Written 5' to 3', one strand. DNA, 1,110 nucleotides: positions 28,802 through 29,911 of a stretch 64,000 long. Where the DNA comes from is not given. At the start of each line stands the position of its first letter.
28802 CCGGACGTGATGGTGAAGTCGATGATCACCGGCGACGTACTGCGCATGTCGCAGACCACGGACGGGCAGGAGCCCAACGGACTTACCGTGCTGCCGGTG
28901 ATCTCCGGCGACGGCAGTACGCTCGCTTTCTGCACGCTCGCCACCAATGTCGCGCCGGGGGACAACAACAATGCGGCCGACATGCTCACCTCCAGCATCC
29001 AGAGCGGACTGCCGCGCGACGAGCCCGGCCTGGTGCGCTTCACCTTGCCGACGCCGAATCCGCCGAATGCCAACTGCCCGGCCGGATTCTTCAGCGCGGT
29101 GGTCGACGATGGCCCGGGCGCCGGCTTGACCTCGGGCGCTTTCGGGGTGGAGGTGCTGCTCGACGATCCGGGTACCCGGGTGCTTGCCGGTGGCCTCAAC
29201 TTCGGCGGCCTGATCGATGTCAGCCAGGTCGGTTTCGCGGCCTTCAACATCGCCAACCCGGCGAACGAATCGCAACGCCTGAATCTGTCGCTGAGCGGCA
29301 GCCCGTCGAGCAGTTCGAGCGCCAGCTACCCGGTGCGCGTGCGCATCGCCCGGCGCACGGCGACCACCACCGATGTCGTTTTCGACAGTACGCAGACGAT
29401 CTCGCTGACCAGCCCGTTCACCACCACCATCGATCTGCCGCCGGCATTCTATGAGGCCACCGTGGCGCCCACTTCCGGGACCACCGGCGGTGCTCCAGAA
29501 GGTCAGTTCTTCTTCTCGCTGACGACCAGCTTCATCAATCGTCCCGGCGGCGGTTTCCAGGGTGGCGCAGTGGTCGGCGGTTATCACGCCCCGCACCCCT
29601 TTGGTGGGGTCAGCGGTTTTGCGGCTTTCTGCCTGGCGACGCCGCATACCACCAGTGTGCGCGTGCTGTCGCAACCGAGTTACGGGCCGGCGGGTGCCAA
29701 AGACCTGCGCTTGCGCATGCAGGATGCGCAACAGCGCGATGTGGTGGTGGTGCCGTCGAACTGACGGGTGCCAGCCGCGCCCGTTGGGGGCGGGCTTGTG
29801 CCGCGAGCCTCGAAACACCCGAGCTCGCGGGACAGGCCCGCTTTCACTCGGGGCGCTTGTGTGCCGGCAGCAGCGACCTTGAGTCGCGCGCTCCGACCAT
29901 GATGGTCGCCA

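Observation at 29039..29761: Unrecognised ~225-240 aa two-cysteine module shared by five secreted proteins with unrelated heads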

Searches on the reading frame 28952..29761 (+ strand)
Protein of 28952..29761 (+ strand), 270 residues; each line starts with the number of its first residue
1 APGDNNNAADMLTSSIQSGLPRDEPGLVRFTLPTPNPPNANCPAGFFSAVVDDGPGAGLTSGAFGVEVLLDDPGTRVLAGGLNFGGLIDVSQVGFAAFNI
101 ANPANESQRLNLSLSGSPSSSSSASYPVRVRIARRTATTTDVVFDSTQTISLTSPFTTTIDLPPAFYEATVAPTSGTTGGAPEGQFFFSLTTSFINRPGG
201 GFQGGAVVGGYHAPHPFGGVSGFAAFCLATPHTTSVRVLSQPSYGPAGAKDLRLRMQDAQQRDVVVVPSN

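Call 13: search_protein_families(library=pfam, proteins=[window:29039-29761:+], max_evalue=10)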
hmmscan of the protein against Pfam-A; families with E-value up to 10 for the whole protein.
window:29039-29761:+ (241 aa): 3 families
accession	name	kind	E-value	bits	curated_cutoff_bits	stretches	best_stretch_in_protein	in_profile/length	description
PF07238.19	PilZ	-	0.052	14.3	22.5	1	50-109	19-75/102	PilZ domain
PF04039.18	MnhB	-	0.053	14.2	22.5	1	167-180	26-39/127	Domain related to MnhB subunit of Na+/H+ antiporter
PF03944.20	Endotoxin_C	-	0.1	13.4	21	1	78-130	35-85/142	delta endotoxin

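Call 14: find_homologous_proteins(query=window:29039-29761:+, max_evalue=0.001)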
Query window:29039-29761:+ (241 aa): 35 proteins with E <= 0.001 among 2496 candidates.
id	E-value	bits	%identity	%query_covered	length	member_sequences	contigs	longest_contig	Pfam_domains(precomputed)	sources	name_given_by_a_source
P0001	2.3e-131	455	95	92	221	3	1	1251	-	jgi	jgi:hypothetical protein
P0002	8.4e-127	440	83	99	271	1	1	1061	-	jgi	jgi:hypothetical protein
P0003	9.3e-109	381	73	99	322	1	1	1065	PF18998.7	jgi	-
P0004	1.7e-106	374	70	100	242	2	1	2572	-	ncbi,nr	ncbi:MAG: hypothetical protein JNL89_16740, partial [Rhodanobacteraceae bacterium]|nr:hypothetical p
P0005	3.5e-105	369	69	100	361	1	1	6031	-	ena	-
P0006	5.6e-105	369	81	88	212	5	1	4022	-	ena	-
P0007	1.1e-99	351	78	85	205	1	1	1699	-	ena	-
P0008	7.3e-95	335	66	100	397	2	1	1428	PF00082.28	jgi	jgi:hypothetical protein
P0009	2.1e-94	334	74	85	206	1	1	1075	-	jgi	jgi:hypothetical protein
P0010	2.3e-89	317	62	96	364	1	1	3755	-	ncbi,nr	ncbi:MAG: hypothetical protein KDI48_16090, partial [Xanthomonadales bacterium]|nr:hypothetical prot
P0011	1.5e-88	315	63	98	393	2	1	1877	-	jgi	jgi:hypothetical protein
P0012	8.2e-87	309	59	100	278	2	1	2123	-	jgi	jgi:hypothetical protein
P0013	1.0e-86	309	60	95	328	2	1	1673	-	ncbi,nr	ncbi:MAG: hypothetical protein KDI71_18400, partial [Xanthomonadales bacterium]|nr:hypothetical prot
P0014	6.0e-85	303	61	98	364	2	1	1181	PF01839.30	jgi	jgi:hypothetical protein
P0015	6.8e-83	296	78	73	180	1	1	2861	-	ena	-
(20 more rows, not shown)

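Call 27: predict_structure(alignment_id=A2)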
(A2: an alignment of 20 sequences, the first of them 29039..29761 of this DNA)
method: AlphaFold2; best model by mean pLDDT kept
length: 241 residues; sequences in the alignment: 20
mean_pLDDT: 88.3   pTM: 0.81
mean pLDDT of the five models: 88.3, 86.7, 84.8, 83.8, 81.4
residues with pLDDT >= 90: 110; 70-90: 125; 50-70: 6; < 50: 0
segments of 3 or more residues with pLDDT < 50: none
pLDDT, mean of each block of 10 residues (from residue 1): 77 83 79 88 73 88 91 92 96 95 94 97 96 96 90 91 92 86 85 85 85 89 89 86 54
secondary structure, 60 per line:
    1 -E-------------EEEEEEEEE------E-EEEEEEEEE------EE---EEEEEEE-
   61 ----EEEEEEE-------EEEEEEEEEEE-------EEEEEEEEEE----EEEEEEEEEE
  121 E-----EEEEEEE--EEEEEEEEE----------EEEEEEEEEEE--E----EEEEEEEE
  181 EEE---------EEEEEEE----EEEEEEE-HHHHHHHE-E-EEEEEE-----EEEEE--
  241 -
elements in order: E16-24 E33-41 E53-59 E65-71 E79-89 E97-106 E111-121 E127-133 E136-144 E155-165 E173-183 E193-199 E204-210 H212-218 E223-228 E234-238

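Call 31: fold_search(model_id=the predicted structure, library=pdb)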
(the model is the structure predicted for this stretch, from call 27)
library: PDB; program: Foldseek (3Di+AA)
matches with E <= 10: 1653; with E <= 0.001: 8
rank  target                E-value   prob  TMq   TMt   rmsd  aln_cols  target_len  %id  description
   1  8xcg_J                1.5e-04  1.00  0.33  0.15  13.8       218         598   14  Tail tip complex of bacteriophage lambda in the open state (released 2024-05-01)
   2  8k35_A                4.7e-04  0.97  0.28  0.10  18.0       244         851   12  Structure of the bacteriophage lambda tail tip complex (released 2023-11-15)
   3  7vrn_B                6.1e-04  0.91  0.27  0.18  20.8       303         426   12  Structure of infectious bursal disease virus Gt strain (released 2022-03-30)
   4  8xcg_F                6.5e-04  0.99  0.33  0.16  14.8       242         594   13  Tail tip complex of bacteriophage lambda in the open state (released 2024-05-01)
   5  9e7m_Ja               6.5e-04  0.99  0.30  0.11  18.2       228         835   13  In situ cryoEM structure of bacteriophage Ur-lambda tail tip complex (released 2025-11-05)
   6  2df7_P                6.5e-04  0.90  0.25  0.16  19.0       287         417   14  Crystal structure of infectious bursal disease virus VP2 subviral particle (released 2006-06-27)
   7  7vrp_A                7.6e-04  0.90  0.26  0.18  19.7       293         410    9  Structure of infectious bursal disease virus Gx strain (released 2022-03-30)
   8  8a28_A                8.9e-04  0.90  0.22  0.16  16.1       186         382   12  Structure of the astacin zymogen of LAST-MAM from Limulus polyphemus (released 2022-10-19)
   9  7vrn_C                1.1e-03  0.69  0.23  0.16  21.2       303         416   12  Structure of infectious bursal disease virus Gt strain (released 2022-03-30)
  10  8iyk_F                1.5e-03  0.97  0.30  0.11  18.5       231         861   14  Tail tip conformation 1 of phage lambda tail (released 2023-10-18)
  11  7vrn_I                1.9e-03  0.80  0.25  0.17  20.2       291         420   11  Structure of infectious bursal disease virus Gt strain (released 2022-03-30)
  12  8xcg_Z                2.0e-03  0.95  0.29  0.14  14.7       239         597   11  Tail tip complex of bacteriophage lambda in the open state (released 2024-05-01)
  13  7vrn_L                2.0e-03  0.89  0.29  0.19  20.8       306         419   10  Structure of infectious bursal disease virus Gt strain (released 2022-03-30)
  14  7vrp_I                2.2e-03  0.82  0.27  0.18  21.2       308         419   12  Structure of infectious bursal disease virus Gx strain (released 2022-03-30)
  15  2df7_K                2.4e-03  0.82  0.26  0.17  19.8       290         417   12  Crystal structure of infectious bursal disease virus VP2 subviral particle (released 2006-06-27)
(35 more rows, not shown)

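Call 37: search_solved_structures(query=A2, max_evalue=10)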
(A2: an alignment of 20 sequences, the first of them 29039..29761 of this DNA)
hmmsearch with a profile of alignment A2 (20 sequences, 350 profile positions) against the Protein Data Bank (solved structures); distinct sequences matched with E-value up to 10: 0.

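Call 40: search_protein_representatives(alignment_id=A2)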
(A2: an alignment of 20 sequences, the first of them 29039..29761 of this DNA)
Query: 20 sequences, 350 profile positions. Proteins with E-value up to 0.001 (for the whole library): 274; up to 1e-10: 184; up to 1e-30: 128. The best 150 are listed.
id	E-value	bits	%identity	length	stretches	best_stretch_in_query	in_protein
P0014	4.1e-135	467.2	-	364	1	2-348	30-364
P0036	1.2e-134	465.7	-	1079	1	3-348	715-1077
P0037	1.5e-133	462.0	-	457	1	48-348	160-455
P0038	4.3e-132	457.2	-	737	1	3-349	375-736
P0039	1.9e-131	455.1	-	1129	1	15-349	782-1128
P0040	1.1e-128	446.0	-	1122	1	31-349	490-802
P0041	7.9e-128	443.2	-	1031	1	47-349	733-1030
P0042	8.0e-126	436.6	-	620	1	91-349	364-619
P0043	2.0e-125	435.3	-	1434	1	69-349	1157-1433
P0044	9.5e-125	433.1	-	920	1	81-349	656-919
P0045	2.2e-124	431.9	-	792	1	56-348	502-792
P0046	6.3e-124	430.4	-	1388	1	62-349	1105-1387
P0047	7.7e-124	430.1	-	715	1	93-349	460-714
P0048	1.9e-121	422.3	-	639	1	88-348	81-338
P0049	2.7e-121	421.7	-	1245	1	83-348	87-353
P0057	3.0e-116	405.1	-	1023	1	91-348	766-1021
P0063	2.8e-110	385.5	-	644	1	89-349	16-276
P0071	3.2e-103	362.3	-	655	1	94-345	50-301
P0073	2.6e-101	356.0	-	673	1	84-348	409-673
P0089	2.4e-82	293.6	-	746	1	90-349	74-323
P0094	2.5e-70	254.1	-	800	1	90-348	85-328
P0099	4.2e-60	220.5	-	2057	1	92-346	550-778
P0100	4.6e-60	220.3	-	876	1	89-344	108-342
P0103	8.1e-59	216.2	-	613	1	77-344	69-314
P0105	2.3e-58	214.8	-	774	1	47-346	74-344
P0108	4.1e-57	210.6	-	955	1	89-345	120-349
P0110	8.3e-57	209.6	-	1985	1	65-343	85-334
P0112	5.1e-55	203.7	-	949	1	79-343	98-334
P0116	7.7e-50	186.7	-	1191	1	95-347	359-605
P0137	7.7e-41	157.1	-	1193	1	112-345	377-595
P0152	3.1e-31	125.5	-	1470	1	93-323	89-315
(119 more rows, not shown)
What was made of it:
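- There are 274 clusters at 50% identity, 184 of them with E <= 1e-10 (call 40). There are 184 database clusters at E <= 1e-10 (call 40).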

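Call 44: find_related_loci(query=A2, collection=genome_contigs, flank=10000)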
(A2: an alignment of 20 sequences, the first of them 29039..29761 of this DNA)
Query A2 (241 aa) in genome_contigs; peptide patterns used: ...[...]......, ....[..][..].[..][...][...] (x = any residue, [..] = any of these).
76 stretches matched a pattern; 38 encode a relative of the query (tblastn E <= 1e-3); 36 distinct loci.
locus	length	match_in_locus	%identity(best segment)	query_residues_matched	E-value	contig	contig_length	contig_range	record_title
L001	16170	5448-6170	71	1-241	4e-104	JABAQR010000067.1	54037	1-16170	MAG: Lysobacterales bacterium isolate Bin_3 c_000000001940, whole genome shotgun sequence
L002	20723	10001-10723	60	1-240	3e-96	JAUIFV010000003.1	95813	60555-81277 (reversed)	MAG: Gammaproteobacteria bacterium isolate Co_bin.113 NODE_2131_length_95813_cov_1.174853, whole genome shotgun sequence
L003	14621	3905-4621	61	1-239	8e-96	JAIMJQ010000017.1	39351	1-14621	MAG: Xanthomonas sp. isolate GA_180221_E-1-1-MAG-65_12 NODE_208_length_39562_cov_7.810996, whole genome shotgun sequence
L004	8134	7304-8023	62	3-239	3e-92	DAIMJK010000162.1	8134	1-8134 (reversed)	MAG TPA_asm: Lysobacterales bacterium isolate CTOTU7381 NODE_13236_length_8134_cov_3.389405, whole genome shotgun sequen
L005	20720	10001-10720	62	1-239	7e-92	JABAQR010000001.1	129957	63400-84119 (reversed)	MAG: Lysobacterales bacterium isolate Bin_3 c_000000000656, whole genome shotgun sequence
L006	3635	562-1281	58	3-239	7e-90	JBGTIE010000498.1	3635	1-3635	MAG: Lysobacterales bacterium isolate JTS-RE256 k141_2376355, whole genome shotgun sequence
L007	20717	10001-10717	56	1-239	5e-88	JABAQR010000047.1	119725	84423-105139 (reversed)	MAG: Lysobacterales bacterium isolate Bin_3 c_000000000748, whole genome shotgun sequence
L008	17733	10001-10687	62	14-239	1e-87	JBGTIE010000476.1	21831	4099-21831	MAG: Lysobacterales bacterium isolate JTS-RE256 k141_4957707, whole genome shotgun sequence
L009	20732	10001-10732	57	1-241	4e-87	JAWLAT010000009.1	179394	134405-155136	MAG: Lysobacterales bacterium isolate AC1.60 AC1.60.fa-9, whole genome shotgun sequence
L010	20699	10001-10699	60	10-239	6e-87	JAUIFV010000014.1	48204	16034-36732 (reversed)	MAG: Gammaproteobacteria bacterium isolate Co_bin.113 NODE_5057_length_48204_cov_1.275641, whole genome shotgun sequence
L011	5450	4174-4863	60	13-239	9e-84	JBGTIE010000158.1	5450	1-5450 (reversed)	MAG: Lysobacterales bacterium isolate JTS-RE256 k141_5316235, whole genome shotgun sequence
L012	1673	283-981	60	10-239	1e-87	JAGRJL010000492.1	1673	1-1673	MAG: Lysobacterales bacterium isolate HKST-UBA245 2014-04-01_1_(paired)_contig_197009, whole genome shotgun sequence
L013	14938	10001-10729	56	1-239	4e-77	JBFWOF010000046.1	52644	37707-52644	MAG: Lysobacterales bacterium isolate CA_2019_TPBF_13 NODE_4280_length_52644_cov_6.736961_TPBF, whole genome shotgun seq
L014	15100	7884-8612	59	1-239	7e-90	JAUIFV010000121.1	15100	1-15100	MAG: Gammaproteobacteria bacterium isolate Co_bin.113 NODE_21928_length_15100_cov_1.049689, whole genome shotgun sequenc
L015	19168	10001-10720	54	3-240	1e-73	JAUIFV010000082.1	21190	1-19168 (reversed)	MAG: Gammaproteobacteria bacterium isolate Co_bin.113 NODE_14074_length_21190_cov_1.358496, whole genome shotgun sequenc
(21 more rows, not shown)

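Call 45: search_protein_families(library=pfam, alignment_id=A3, max_evalue=0.0001)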
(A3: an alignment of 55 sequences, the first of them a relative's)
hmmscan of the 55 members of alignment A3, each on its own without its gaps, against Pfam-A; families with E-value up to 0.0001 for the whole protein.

A. member 1, P0036 (1079 aa): 4 families
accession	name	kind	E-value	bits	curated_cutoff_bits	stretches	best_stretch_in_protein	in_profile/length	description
PF15902.12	Sortilin-Vps10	-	2.5e-28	99.5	33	3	299-407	3-115/446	Sortilin, neurotensin receptor 3,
PF14870.12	PSII_BNR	-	4e-09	36.6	27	0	711-782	68-139/303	Photosynthesis system II assembly factor YCF48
PF02012.26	BNR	-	3e-07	29.8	27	0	300-310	1-11/12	BNR/Asp-box repeat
PF13088.12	BNR_2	-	6.8e-06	26.1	31.4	0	345-412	142-209/277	BNR repeat-like domain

B. families by the number of members that match (of 55 scanned): 51 families (the first 25 are shown)
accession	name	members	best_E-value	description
PF04151.21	PPC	8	6.1e-30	Bacterial pre-peptidase C-terminal domain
PF00082.27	Peptidase_S8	5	8.2e-53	Subtilase family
PF25390.1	WD40_RLD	4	3.2e-89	RCC1-like domain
PF00415.24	RCC1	4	1.5e-59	Regulator of chromosome condensation (RCC1) repeat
PF13540.12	RCC1_2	4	5e-41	Regulator of chromosome condensation (RCC1) repeat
PF18998.6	Flg_new_2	4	2.1e-18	Divergent InlB B-repeat domain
PF03781.23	FGE-sulfatase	3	2.2e-101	Sulfatase-modifying factor enzyme 1-like domain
PF25384.1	Alsin_RLD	3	7e-14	Alsin RCC1-like domain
PF07676.18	PD40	3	7e-10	WD40-like Beta Propeller Repeat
PF07603.17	Lcl_C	2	1.6e-93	Lcl C-terminal domain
PF14312.12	FG-GAP_2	2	2.6e-34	FG-GAP repeat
PF15902.12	Sortilin-Vps10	2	2.5e-28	Sortilin, neurotensin receptor 3,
PF17164.10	DUF5122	2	3.6e-25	Domain of unknown function (DUF5122) beta-propeller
PF12768.13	Rax2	2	1e-21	Rax2 C-terminal beta propeller domain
PF02225.27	PA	2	1.7e-17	PA domain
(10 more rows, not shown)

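Call 61: search_protein_families(library=ncbifam, proteins=[window:28952-29761:+], max_evalue=10)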
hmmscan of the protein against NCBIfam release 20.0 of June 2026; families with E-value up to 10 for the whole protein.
window:28952-29761:+ (270 aa): 2 families
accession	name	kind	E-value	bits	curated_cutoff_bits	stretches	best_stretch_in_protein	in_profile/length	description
NF002376.0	PRK01371.1-3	equivalog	0.024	14.9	181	1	96-148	126-178/179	Sec-independent protein translocase protein TatB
NF006248.0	PRK08386.1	subfamily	0.097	12.6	92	1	198-210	33-45/151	putative monovalent cation/H+ antiporter subunit B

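Call 62: predict_structure(alignment_id=A4)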
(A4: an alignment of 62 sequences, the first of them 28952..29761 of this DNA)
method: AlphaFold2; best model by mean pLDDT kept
length: 270 residues; sequences in the alignment: 62
mean_pLDDT: 93.2   pTM: 0.88
mean pLDDT of the five models: 93.2, 93.2, 93.2, 92.9, 92.8
residues with pLDDT >= 90: 237; 70-90: 15; 50-70: 6; < 50: 12
segments of 3 or more residues with pLDDT < 50: 1-3, 5-13
pLDDT, mean of each block of 10 residues (from residue 1): 45 62 94 93 96 94 98 91 98 98 97 98 98 97 98 98 98 94 98 97 98 94 97 96 97 97 93
secondary structure, 60 per line:
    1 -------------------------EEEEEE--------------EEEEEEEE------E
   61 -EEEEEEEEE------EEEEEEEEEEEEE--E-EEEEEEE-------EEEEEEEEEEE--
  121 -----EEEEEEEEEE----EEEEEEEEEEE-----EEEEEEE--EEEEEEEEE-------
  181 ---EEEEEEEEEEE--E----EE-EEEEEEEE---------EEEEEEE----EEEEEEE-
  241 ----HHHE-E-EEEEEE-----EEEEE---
elements in order: E26-31 E46-53 E62-70 E77-89 E94-100 E108-118 E126-135 E140-150 E156-162 E165-173 E184-194 E205-212 E222-228 E233-239 E252-257 E263-267
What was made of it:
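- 29018..29761 (+): P2 copy of the module (aa 907-1154 of ORF 26300-29764). It runs from DEP to the last codon and is C-terminal. The AF2 model is ordered from DEP onward, with pLDDT 93.2 and pTM 0.88 (call 62).
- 29018..29074 (+): N-terminal arm of the P2 module: the DEP motif, a short strand (GLVRFT) and the ordered Pro-rich segment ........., ending just before Cys1. Model residues 21-45 have pLDDT 93-96, and there is a strand at 26-31 (call 62).
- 29075..29440 (+): N-lobe repeat unit of the P2 module (8 predicted strands). It starts with Cys1 (29075-29077) and contains GGLNFGG and NxANExQ. Strands are from calls 27 and 62.
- On PEP-CTERM / GlyGly-CTERM / MYXO-CTERM sorting tags: The xEP motif is followed by an ordered beta domain of about 245 aa (call 62).
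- On New domain family (this module): Fold: pLDDT 93.2 (call 62).
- Checked: The Pro-rich 'linker' is part of the ordered domain, with pLDDT above 90 (call 62).
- The AF2 model is confident and all-beta (pLDDT 93.2, pTM 0.88) and is ordered from DEP onward (call 62). The xEP motif is inside the ordered fold and is followed directly by a strand, so it is not in an exposed linker (call 62). The AF2 fold is confident (call 62).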
